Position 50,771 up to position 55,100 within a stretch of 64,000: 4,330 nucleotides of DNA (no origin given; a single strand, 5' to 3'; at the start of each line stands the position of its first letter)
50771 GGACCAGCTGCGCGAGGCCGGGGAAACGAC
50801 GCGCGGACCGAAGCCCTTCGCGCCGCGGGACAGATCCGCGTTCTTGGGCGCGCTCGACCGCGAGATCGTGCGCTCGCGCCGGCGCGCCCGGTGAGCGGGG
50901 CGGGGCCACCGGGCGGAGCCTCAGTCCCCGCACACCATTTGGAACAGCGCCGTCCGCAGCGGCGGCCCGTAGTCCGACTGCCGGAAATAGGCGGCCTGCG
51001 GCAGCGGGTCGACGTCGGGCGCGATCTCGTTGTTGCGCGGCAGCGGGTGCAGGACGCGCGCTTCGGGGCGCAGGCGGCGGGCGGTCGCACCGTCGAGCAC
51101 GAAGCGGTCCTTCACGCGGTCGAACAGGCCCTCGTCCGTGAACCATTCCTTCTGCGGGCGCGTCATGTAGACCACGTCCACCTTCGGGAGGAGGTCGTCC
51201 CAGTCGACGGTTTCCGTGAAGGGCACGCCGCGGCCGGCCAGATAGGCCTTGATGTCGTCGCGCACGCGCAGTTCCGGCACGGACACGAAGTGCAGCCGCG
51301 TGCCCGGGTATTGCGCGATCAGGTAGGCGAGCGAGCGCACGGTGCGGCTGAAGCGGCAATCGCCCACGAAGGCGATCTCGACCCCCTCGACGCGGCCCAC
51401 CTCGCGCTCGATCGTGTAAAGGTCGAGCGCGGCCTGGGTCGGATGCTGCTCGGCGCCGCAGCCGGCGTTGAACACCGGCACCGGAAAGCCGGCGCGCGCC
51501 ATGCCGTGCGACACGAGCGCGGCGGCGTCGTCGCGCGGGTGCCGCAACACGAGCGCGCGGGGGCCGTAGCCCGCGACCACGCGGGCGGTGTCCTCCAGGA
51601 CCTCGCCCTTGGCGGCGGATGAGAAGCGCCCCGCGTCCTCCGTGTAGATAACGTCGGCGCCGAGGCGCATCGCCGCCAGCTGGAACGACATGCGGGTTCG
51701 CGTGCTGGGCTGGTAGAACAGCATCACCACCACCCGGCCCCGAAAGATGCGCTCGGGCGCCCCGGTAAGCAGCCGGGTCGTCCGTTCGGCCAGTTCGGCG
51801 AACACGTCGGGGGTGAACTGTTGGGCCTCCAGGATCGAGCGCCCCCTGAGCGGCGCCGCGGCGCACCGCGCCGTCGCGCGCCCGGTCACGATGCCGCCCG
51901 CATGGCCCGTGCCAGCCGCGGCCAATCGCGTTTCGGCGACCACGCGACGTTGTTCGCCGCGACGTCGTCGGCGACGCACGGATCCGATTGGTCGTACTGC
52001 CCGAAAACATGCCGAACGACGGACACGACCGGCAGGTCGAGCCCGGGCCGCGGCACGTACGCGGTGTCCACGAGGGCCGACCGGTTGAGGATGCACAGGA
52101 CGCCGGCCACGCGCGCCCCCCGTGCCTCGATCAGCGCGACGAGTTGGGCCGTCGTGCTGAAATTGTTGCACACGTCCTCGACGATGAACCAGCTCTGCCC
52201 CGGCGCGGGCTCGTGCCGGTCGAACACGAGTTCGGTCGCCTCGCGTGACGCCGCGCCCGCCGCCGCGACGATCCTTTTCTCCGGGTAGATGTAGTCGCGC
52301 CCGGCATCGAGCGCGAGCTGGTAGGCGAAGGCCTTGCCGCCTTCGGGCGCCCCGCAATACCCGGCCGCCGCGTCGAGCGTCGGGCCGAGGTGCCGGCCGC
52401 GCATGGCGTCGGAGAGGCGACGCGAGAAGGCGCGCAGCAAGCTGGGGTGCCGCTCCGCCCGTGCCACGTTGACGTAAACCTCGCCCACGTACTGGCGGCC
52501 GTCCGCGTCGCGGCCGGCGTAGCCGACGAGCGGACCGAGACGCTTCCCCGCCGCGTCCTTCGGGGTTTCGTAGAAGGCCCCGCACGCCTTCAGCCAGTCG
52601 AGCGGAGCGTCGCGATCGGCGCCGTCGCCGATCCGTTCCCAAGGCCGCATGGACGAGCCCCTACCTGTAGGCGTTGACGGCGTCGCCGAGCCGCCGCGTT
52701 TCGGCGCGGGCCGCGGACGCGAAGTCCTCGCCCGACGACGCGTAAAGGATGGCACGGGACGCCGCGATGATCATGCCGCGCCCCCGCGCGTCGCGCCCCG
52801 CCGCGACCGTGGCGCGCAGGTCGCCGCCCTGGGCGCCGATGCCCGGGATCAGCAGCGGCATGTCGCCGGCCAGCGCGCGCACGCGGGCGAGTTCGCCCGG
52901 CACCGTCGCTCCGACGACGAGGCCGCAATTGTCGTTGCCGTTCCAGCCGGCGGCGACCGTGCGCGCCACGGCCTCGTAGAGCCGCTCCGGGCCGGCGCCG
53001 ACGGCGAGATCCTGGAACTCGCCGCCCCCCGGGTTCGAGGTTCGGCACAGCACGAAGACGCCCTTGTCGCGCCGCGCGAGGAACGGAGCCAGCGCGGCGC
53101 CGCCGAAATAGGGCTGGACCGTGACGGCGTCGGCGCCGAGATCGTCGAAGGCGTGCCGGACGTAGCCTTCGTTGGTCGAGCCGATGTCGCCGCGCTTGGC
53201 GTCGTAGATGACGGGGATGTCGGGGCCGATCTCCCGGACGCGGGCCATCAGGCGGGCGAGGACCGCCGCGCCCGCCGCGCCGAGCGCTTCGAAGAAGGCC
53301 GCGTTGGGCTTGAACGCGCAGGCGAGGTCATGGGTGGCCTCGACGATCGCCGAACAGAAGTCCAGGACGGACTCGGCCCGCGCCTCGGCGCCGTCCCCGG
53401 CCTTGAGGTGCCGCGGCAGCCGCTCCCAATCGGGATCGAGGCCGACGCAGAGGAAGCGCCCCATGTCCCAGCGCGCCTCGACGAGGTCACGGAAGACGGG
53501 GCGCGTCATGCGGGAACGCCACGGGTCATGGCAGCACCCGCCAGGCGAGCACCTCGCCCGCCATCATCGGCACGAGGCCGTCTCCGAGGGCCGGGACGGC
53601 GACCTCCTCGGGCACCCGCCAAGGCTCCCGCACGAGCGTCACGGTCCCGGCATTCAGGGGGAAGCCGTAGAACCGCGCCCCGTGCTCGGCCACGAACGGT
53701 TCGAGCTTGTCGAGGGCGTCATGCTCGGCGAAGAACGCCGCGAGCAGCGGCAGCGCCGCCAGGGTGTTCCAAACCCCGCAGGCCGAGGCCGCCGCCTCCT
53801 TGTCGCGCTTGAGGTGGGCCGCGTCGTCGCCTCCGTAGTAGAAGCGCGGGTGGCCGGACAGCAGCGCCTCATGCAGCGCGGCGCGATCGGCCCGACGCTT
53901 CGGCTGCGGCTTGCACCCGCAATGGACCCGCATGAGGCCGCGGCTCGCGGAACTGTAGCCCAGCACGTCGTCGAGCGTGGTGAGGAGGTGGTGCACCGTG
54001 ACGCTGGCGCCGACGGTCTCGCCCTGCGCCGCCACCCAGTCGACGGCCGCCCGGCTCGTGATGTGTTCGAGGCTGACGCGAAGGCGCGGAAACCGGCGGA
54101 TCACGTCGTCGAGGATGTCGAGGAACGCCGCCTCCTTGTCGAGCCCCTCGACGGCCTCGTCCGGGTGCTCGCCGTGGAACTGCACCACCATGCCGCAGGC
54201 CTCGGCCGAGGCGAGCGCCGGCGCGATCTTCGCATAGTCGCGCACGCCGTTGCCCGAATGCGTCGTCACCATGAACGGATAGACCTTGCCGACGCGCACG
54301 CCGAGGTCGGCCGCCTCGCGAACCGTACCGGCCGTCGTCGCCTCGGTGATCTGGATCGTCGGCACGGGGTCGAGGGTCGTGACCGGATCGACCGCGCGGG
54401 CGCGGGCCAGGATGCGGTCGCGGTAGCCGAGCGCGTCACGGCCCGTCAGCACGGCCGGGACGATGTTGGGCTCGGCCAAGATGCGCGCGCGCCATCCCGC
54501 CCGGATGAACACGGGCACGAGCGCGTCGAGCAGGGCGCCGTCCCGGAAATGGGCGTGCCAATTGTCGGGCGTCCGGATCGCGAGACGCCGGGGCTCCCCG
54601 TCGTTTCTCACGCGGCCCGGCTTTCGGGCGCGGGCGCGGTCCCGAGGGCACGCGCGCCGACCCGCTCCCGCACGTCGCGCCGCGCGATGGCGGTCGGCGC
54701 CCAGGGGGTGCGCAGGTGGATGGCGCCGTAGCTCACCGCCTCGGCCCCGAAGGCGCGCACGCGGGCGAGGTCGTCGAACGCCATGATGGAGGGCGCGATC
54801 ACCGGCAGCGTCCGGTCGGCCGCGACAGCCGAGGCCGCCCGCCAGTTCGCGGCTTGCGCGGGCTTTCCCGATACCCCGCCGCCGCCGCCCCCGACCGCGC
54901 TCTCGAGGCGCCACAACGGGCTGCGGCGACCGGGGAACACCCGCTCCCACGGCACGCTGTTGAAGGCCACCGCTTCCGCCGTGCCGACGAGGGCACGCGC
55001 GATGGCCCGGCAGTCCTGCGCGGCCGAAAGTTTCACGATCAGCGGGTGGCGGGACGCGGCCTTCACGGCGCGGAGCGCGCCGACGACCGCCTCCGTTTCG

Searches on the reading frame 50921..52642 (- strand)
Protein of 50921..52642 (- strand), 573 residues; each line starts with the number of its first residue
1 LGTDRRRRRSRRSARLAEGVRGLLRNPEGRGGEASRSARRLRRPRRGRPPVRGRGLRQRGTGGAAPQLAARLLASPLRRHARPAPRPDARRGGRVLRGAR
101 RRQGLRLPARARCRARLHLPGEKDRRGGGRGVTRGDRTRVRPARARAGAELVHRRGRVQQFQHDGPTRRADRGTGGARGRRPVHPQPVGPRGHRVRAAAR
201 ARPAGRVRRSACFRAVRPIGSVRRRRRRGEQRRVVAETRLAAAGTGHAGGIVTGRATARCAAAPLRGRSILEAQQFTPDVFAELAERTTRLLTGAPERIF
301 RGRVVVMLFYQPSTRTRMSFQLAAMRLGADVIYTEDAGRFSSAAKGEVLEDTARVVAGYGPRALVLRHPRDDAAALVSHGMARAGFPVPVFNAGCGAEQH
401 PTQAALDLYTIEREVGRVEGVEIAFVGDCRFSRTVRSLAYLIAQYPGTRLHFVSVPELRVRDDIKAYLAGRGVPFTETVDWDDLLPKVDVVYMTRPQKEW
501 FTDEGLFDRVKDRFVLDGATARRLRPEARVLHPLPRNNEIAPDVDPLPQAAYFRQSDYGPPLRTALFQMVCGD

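Call 72: search_protein_families(library=ncbifam, proteins=[window:50921-52642:-], max_evalue=0.00001)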
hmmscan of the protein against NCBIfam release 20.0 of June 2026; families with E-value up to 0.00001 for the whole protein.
window:50921-52642:- (573 aa): 15 families
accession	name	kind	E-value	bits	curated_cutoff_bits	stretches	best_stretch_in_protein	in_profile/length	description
TIGR00670.1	asp_carb_tr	equivalog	5.4e-76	255.6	236.95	1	293-571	30-303/304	aspartate carbamoyltransferase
NF002032.1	PRK00856.1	equivalog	2.7e-69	233.6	263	1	269-570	2-296/297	aspartate carbamoyltransferase catalytic subunit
NF008853.0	PRK11891.1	equivalog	2.3e-59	201.1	560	1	271-572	102-399/430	aspartate carbamoyltransferase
NF006046.0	PRK08192.1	equivalog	5.2e-51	173.9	512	1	267-572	6-318/339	aspartate carbamoyltransferase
NF010387.0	PRK13814.1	equivalog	5.6e-27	94.5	660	1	276-568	14-300/310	aspartate carbamoyltransferase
NF001986.0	PRK00779.1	subfamily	1.6e-24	86.6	306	1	267-556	5-289/307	ornithine carbamoyltransferase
TIGR00658.1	orni_carb_tr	equivalog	2.1e-23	83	280.85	1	270-459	3-184/304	ornithine carbamoyltransferase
NF009916.0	PRK13376.1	equivalog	7.5e-17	61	800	1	305-572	53-334/525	bifunctional aspartate carbamoyltransferase catalytic subunit/aspartate carbamoyltransferase regulatory subunit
NF003286.0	PRK04284.1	subfamily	1.1e-15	57.6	515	1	265-492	4-229/332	ornithine carbamoyltransferase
NF011380.0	PRK14805.1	equivalog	1.8e-14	53.5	421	1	298-453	34-177/302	ornithine carbamoyltransferase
TIGR04384.1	putr_carbamoyl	exception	8.4e-14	51.4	500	1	294-444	30-172/330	putrescine carbamoyltransferase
NF002470.0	PRK01713.1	equivalog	1.8e-10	40.8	545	1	293-432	37-168/334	ornithine carbamoyltransferase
NF009213.0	PRK12562.1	subfamily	2.5e-09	37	559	1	293-430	36-166/334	ornithine carbamoyltransferase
NF003384.0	PRK04523.1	equivalog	7.8e-08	31.7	288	1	269-566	5-328/336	N-acetylornithine carbamoyltransferase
NF011379.0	PRK14804.1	equivalog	2.7e-06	26.7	373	1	301-513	42-245/311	ornithine carbamoyltransferase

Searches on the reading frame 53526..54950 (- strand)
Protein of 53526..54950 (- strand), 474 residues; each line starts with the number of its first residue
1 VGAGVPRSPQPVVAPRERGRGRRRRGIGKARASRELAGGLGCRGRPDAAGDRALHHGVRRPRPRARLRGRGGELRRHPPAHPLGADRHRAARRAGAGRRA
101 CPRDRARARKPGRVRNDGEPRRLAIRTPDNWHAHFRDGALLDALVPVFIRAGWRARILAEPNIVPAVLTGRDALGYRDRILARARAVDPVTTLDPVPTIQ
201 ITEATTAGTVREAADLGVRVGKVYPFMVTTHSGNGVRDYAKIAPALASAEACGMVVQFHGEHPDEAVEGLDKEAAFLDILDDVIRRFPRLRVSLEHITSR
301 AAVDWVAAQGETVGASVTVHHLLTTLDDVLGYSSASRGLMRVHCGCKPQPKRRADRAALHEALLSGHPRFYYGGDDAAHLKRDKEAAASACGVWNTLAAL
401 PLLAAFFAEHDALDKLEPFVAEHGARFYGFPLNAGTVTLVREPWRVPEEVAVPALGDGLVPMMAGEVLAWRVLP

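Call 72: search_protein_families(library=ncbifam, proteins=[window:53526-54950:-], max_evalue=0.00001)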
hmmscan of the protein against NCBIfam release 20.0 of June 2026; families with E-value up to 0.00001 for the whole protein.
window:53526-54950:- (474 aa): 1 family
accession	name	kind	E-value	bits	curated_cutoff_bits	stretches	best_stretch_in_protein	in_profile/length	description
TIGR00856.1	pyrC_dimer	equivalog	4e-77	259.5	292.95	1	123-472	2-340/341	dihydroorotase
